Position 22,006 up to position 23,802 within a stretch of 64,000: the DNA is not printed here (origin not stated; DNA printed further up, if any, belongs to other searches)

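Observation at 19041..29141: LacI-regulated operon combining sugar ABC transporter, two URO-D-like proteins, a FucI-like isomerase and a tungsten AOR: candidate non-canonical sugar catabolic route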

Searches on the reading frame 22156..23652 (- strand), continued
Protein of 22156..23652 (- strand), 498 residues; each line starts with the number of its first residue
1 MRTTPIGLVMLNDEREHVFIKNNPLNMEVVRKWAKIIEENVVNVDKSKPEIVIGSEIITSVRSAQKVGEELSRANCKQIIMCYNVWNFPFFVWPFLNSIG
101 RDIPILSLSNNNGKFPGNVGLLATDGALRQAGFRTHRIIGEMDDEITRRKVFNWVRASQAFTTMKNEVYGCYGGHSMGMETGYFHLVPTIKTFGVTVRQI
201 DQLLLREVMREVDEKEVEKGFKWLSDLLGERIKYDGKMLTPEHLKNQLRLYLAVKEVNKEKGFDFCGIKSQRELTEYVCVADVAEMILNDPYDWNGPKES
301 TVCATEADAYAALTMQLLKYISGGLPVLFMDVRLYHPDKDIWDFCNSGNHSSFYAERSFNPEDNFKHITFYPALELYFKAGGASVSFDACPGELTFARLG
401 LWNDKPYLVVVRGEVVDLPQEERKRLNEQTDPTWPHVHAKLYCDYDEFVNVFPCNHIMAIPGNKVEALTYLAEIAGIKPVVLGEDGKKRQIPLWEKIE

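Call 49: search_protein_families(library=pfam, proteins=[L089:12719-14248:+, L089:14285-15793:+, L089:15805-16440:+, L122:9564-11090:+, L100:5352-6434:+, L095:9476-10732:+, L095:7154-7981:+, L161:8645-10141:+, L090:9479-11035:+, L090:11032-12768:+], max_evalue=0.00001)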
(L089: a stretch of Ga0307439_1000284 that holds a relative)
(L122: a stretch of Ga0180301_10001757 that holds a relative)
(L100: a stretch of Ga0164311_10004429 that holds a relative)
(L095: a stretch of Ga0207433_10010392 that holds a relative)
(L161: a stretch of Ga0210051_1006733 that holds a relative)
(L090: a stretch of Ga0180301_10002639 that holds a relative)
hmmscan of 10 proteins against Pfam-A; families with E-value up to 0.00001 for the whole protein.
L089:12719-14248:+ (509 aa): 1 family
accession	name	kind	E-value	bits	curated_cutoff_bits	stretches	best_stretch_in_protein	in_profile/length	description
PF06253.16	MTTB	-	8e-74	248.9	25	1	9-475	21-490/500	Trimethylamine methyltransferase (MTTB)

L089:14285-15793:+ (502 aa): 1 family
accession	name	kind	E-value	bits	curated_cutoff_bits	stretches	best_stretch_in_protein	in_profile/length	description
PF06253.16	MTTB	-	3.9e-78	263.1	25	2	198-466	222-489/500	Trimethylamine methyltransferase (MTTB)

L089:15805-16440:+ (212 aa): 2 families
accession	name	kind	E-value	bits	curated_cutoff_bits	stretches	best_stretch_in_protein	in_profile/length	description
PF17650.6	RACo_linker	-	2.1e-13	50.3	26.2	1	111-188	5-81/86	RACo linker region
PF00111.32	Fer2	-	3.5e-08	33.7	21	1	11-85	6-77/77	2Fe-2S iron-sulfur cluster binding domain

L122:9564-11090:+ (508 aa): 2 families
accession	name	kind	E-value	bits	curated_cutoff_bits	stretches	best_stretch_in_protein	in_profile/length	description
PF00370.27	FGGY_N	-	1.7e-51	175.6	28.8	1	6-252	2-245/245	FGGY family of carbohydrate kinases, N-terminal domain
PF02782.22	FGGY_C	-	4.7e-33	115.1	27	1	261-456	2-196/198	FGGY family of carbohydrate kinases, C-terminal domain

L100:5352-6434:+ (360 aa): 8 families
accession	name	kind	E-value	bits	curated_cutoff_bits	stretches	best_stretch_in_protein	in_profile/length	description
PF02475.24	TRM5-TYW2_MTfase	-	7.6e-51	172.8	28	1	168-329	1-158/164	TRM5/TYW2 methyltransferase domain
PF25133.1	TYW2_N_2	-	6.1e-18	65.2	27.7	1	90-162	6-76/79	TYW2 N-terminal domain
PF18093.7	Trm5_N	-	1.8e-10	40.9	22.7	1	12-53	2-43/47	tRNA methyltransferase 5 N-terminal domain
PF09445.16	Methyltransf_15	-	7.2e-09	35.9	22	1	205-291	2-88/165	RNA cap guanine-N2 methyltransferase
PF05175.20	MTS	-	7.8e-08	32.6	23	1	203-283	31-107/170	Methyltransferase small domain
PF13847.12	Methyltransf_31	-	1.4e-07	31.7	27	1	202-292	2-89/145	Methyltransferase domain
PF06325.19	PrmA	-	4.1e-07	30.2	22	1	199-301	157-254/296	Ribosomal protein L11 methyltransferase (PrmA)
PF02005.22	TRM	-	3.8e-06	26.8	27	1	200-301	46-147/376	N2,N2-dimethylguanosine tRNA methyltransferase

L095:9476-10732:+ (418 aa): 0 families

L095:7154-7981:+ (275 aa): 1 family
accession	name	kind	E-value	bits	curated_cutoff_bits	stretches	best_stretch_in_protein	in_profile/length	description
PF01261.30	AP_endonuc_2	-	1.1e-48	166.6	31.1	1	20-270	1-247/249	Xylose isomerase-like TIM barrel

L161:8645-10141:+ (498 aa): 2 families
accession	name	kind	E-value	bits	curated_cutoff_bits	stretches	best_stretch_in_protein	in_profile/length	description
PF00370.27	FGGY_N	-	2.9e-66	224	28.8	1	6-250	2-245/245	FGGY family of carbohydrate kinases, N-terminal domain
PF02782.22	FGGY_C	-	4.2e-39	134.8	27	1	259-451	2-196/198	FGGY family of carbohydrate kinases, C-terminal domain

L090:9479-11035:+ (518 aa): 2 families
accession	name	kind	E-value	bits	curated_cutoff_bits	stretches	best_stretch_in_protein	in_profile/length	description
PF00370.27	FGGY_N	-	2.8e-61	207.7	28.8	1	18-261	2-245/245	FGGY family of carbohydrate kinases, N-terminal domain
PF02782.22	FGGY_C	-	5e-28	98.7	27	1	270-462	2-196/198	FGGY family of carbohydrate kinases, C-terminal domain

L090:11032-12768:+ (578 aa): 4 families
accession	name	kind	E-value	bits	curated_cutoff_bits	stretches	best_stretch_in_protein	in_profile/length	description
PF02837.24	Glyco_hydro_2_N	-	6.2e-18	65.7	28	1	73-181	64-167/169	Glycosyl hydrolases family 2, sugar binding domain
PF02836.23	Glyco_hydro_2_C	-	1.2e-12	48.1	21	1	315-560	32-288/302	Glycosyl hydrolases family 2, TIM barrel domain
PF22666.2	Glyco_hydro_2_N2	-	1.5e-11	45.1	27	1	76-160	50-135/167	Glycosyl hydrolase 2 galactose-binding domain-like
PF00703.27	Glyco_hydro_2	-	5.6e-08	34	23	1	186-281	2-109/109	Glycosyl hydrolases family 2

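Call 57: search_protein_families(library=pfam, proteins=[L103:2916-3950:+, L093:2317-3576:+, L110:10543-11736:-, L110:9586-10527:-, L123:1804-2472:-, L095:6515-7138:+, L103:4050-5129:+, L095:3417-6518:+, L122:6588-7307:-], max_evalue=0.0001)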
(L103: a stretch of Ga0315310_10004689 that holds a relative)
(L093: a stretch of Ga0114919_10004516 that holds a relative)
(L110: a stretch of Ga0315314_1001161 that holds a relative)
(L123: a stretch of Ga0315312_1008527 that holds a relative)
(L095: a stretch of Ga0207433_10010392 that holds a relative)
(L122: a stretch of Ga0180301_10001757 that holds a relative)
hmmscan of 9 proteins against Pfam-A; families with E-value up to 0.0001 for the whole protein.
L103:2916-3950:+ (344 aa): 4 families
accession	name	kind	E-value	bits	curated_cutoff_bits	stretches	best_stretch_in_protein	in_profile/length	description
PF01408.29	GFO_IDH_MocA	-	4e-17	63.4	24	1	6-124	2-120/120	Oxidoreductase family, NAD-binding Rossmann fold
PF22725.1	GFO_IDH_MocA_C3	-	2.2e-15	57.2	27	1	160-252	30-117/124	GFO/IDH/MocA C-terminal domain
PF02894.22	GFO_IDH_MocA_C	-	2.1e-08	34.7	22.9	1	164-244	30-109/218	Oxidoreductase family, C-terminal alpha/beta domain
PF08635.15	ox_reductase_C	-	1.2e-05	25.5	22.5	0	164-205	37-76/142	Putative oxidoreductase C terminal domain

L093:2317-3576:+ (419 aa): 0 families

L110:10543-11736:- (397 aa): 7 families
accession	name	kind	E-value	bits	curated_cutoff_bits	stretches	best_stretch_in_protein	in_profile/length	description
PF01180.27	DHO_dh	-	5.2e-30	105.1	27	1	112-299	94-284/291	Dihydroorotate dehydrogenase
PF00037.32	Fer4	-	6.7e-08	32.5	21.1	0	342-362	3-23/24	4Fe-4S binding domain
PF14697.11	Fer4_21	-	4.4e-07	30.4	35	1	342-392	3-58/59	4Fe-4S dicluster domain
PF12838.12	Fer4_7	-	3.7e-06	27.7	27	1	347-390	2-52/52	4Fe-4S dicluster domain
PF12837.12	Fer4_6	-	6.8e-06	26.2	25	0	343-359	5-21/24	4Fe-4S binding domain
PF13187.11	Fer4_9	-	2.8e-05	24.5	27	1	347-391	2-52/52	4Fe-4S dicluster domain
PF13237.11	Fer4_10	-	3.1e-05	24.3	25.5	1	342-387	4-53/53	4Fe-4S dicluster domain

L110:9586-10527:- (313 aa): 1 family
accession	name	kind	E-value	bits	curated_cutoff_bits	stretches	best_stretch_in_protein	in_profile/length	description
PF00701.28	DHDPS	-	3.8e-42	144.5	22.1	1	13-309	2-288/289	Dihydrodipicolinate synthetase family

L123:1804-2472:- (222 aa): 1 family
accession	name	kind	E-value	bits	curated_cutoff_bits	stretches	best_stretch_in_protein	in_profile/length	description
PF24698.1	DUF7662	-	2.5e-16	59.7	26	1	62-138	1-71/72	Domain of unknown function (DUF7662)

L095:6515-7138:+ (207 aa): 2 families
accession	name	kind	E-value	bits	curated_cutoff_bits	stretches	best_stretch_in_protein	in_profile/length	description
PF01569.27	PAP2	-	2.2e-14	53.8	27.2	1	125-187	47-115/130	PAP2 superfamily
PF14378.12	PAP2_3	-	2.9e-06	27.7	27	1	112-187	106-185/190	PAP2 superfamily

L103:4050-5129:+ (359 aa): 2 families
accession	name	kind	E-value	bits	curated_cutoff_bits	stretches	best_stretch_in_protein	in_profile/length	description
PF01168.26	Ala_racemase_N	-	8e-27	94.8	24.1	1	16-241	1-217/220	Alanine racemase, N-terminal domain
PF14031.13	D-ser_dehydrat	-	8e-21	74.9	22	1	255-340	1-96/97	Putative serine dehydratase domain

L095:3417-6518:+ (1033 aa): 3 families
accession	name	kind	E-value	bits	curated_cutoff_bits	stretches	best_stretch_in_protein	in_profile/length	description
PF17132.9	Glyco_hydro_106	-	2.6e-25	89.5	29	1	154-722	218-740/743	alpha-L-rhamnosidase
PF02837.24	Glyco_hydro_2_N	-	6.1e-06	26.7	28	0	936-1008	60-135/169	Glycosyl hydrolases family 2, sugar binding domain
PF08532.16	Glyco_hydro_42M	-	8e-06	25.9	25.8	1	470-577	2-89/207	Beta-galactosidase trimerisation domain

L122:6588-7307:- (239 aa): 12 families
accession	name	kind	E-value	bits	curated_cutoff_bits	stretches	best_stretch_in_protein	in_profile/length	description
PF13237.11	Fer4_10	-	1.6e-13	50.8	25.5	1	116-164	5-53/53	4Fe-4S dicluster domain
PF12837.12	Fer4_6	-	2.7e-13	49.6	25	1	146-166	2-22/24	4Fe-4S binding domain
PF12838.12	Fer4_7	-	1e-12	48.7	27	1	120-166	2-51/52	4Fe-4S dicluster domain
PF13247.11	Fer4_11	-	1.4e-10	41.6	26.2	1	116-194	6-91/100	4Fe-4S dicluster domain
PF12797.12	Fer4_2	-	9.8e-10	38.2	24.5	1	145-164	2-21/22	4Fe-4S binding domain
PF13187.11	Fer4_9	-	1e-09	38.7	27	1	120-166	2-50/52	4Fe-4S dicluster domain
PF00037.32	Fer4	-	4.4e-09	36.2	21.1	1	147-167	2-22/24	4Fe-4S binding domain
PF14697.11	Fer4_21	-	4.3e-08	33.6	35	1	120-164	8-52/59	4Fe-4S dicluster domain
PF12800.12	Fer4_4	-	6.6e-06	26.5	24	0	151-164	2-15/17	4Fe-4S binding domain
PF12798.12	Fer4_3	-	2.1e-05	25.4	27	0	153-167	1-15/15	4Fe-4S binding domain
PF25160.1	LdpA_Fe-S-bd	-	2.7e-05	24.3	27.6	1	125-166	6-41/49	LdpA Fe-S cluster-binding domain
PF13534.11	Fer4_17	-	6.1e-05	23.9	22.2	0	61-90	29-56/61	4Fe-4S dicluster domain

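Call 62: search_protein_families(library=pfam, proteins=[L125:10620-11273:-, L125:11467-12660:+, L125:1-1101:-, L136:7320-9959:+, L136:10030-11424:+, L136:11585-12475:+, L136:3846-5561:+, L093:5219-7015:+, L093:8330-10789:+, L093:311-1201:+], max_evalue=0.0001)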
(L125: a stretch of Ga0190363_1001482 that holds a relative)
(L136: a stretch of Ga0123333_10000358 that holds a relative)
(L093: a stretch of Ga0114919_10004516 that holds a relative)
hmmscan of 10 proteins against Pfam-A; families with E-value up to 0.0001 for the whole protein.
L125:10620-11273:- (217 aa): 1 family
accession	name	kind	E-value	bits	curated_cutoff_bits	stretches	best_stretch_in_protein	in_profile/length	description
PF00596.27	Aldolase_II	-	1.1e-48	166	22.2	1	15-190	1-182/183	Class II Aldolase and Adducin N-terminal domain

L125:11467-12660:+ (397 aa): 2 families
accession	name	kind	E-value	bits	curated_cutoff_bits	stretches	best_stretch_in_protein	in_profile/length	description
PF01120.23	Alpha_L_fucos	-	1.1e-86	291.9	25.2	1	2-289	28-344/345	Alpha-L-fucosidase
PF14871.12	GHL6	-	2.4e-05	25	35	1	52-120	2-67/132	Hypothetical glycosyl hydrolase 6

L125:1-1101:- (367 aa): 2 families
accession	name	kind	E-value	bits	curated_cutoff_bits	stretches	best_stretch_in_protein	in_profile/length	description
PF04412.18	AcnX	-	1.3e-137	459.2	31.5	1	1-364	1-360/400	Aconitase X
PF00330.25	Aconitase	-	4.2e-05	23.2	28.7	1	289-362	335-415/463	Aconitase family (aconitate hydratase)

L136:7320-9959:+ (879 aa): 5 families
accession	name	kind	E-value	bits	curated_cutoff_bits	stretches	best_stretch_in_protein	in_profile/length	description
PF13087.12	AAA_12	-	1.1e-30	107.1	27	1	426-608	15-193/195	AAA domain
PF13086.12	AAA_11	-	6.9e-28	98.5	27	1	165-393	2-253/257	AAA domain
PF01396.24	Zn_ribbon_Top1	-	4.5e-15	55.6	32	2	842-876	3-37/39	Topoisomerase DNA binding C4 zinc finger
PF13604.12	AAA_30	-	1.4e-11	44.9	27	1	165-222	2-61/191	AAA domain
PF13245.12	AAA_19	-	3.7e-08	34.1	25.1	1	169-393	1-132/134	AAA domain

L136:10030-11424:+ (464 aa): 3 families
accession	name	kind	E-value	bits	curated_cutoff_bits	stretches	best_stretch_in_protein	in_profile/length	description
PF00884.28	Sulfatase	-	9.5e-51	173.3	25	1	19-328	1-300/301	Sulfatase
PF16347.10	SGSH_C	-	5.3e-22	79.1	29.3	1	279-423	3-149/154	N-sulphoglucosamine sulphohydrolase, C-terminal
PF01663.27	Phosphodiest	-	2.7e-10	40.8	23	1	240-273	187-220/342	Type I phosphodiesterase / nucleotide pyrophosphatase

L136:11585-12475:+ (296 aa): 0 families

L136:3846-5561:+ (571 aa): 4 families
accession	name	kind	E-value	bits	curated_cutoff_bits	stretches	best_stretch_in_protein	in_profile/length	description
PF02836.23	Glyco_hydro_2_C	-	7.2e-50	170.3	21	1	268-566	1-298/302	Glycosyl hydrolases family 2, TIM barrel domain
PF02837.24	Glyco_hydro_2_N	-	1e-09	39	28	1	80-168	74-169/169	Glycosyl hydrolases family 2, sugar binding domain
PF22666.2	Glyco_hydro_2_N2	-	1.7e-05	25.4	27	1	74-140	51-123/167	Glycosyl hydrolase 2 galactose-binding domain-like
PF00703.27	Glyco_hydro_2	-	5.3e-05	24.4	23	1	209-265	45-108/109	Glycosyl hydrolases family 2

L093:5219-7015:+ (598 aa): 4 families
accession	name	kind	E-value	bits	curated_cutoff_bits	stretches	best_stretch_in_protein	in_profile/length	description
PF02837.24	Glyco_hydro_2_N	-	1.9e-18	67.4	28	1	42-197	4-166/169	Glycosyl hydrolases family 2, sugar binding domain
PF02836.23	Glyco_hydro_2_C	-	4.7e-13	49.4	21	1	300-512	1-216/302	Glycosyl hydrolases family 2, TIM barrel domain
PF00703.27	Glyco_hydro_2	-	1.2e-10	42.6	23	1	202-298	1-109/109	Glycosyl hydrolases family 2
PF22666.2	Glyco_hydro_2_N2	-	3e-09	37.6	27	1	93-168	50-126/167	Glycosyl hydrolase 2 galactose-binding domain-like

L093:8330-10789:+ (819 aa): 6 families
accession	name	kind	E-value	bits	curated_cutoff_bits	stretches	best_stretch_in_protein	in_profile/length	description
PF22666.2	Glyco_hydro_2_N2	-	1.8e-48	165.2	27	1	10-173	1-167/167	Glycosyl hydrolase 2 galactose-binding domain-like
PF00703.27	Glyco_hydro_2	-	1.9e-19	70.9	23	1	184-290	2-109/109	Glycosyl hydrolases family 2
PF02837.24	Glyco_hydro_2_N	-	4.9e-12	46.6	28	1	5-125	3-133/169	Glycosyl hydrolases family 2, sugar binding domain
PF17786.7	Mannosidase_ig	-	6.3e-10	39.9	23.4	1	648-734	3-91/91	Mannosidase Ig/CBM-like domain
PF17753.7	Ig_mannosidase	-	1e-07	32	22.6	1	747-800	11-64/81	Ig-fold domain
PF02836.23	Glyco_hydro_2_C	-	4.6e-07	29.7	21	1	307-461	8-157/302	Glycosyl hydrolases family 2, TIM barrel domain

L093:311-1201:+ (296 aa): 1 family
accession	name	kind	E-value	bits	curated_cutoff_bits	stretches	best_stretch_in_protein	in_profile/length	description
PF01261.30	AP_endonuc_2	-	6.1e-20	72.4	31.1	1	45-273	28-246/249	Xylose isomerase-like TIM barrel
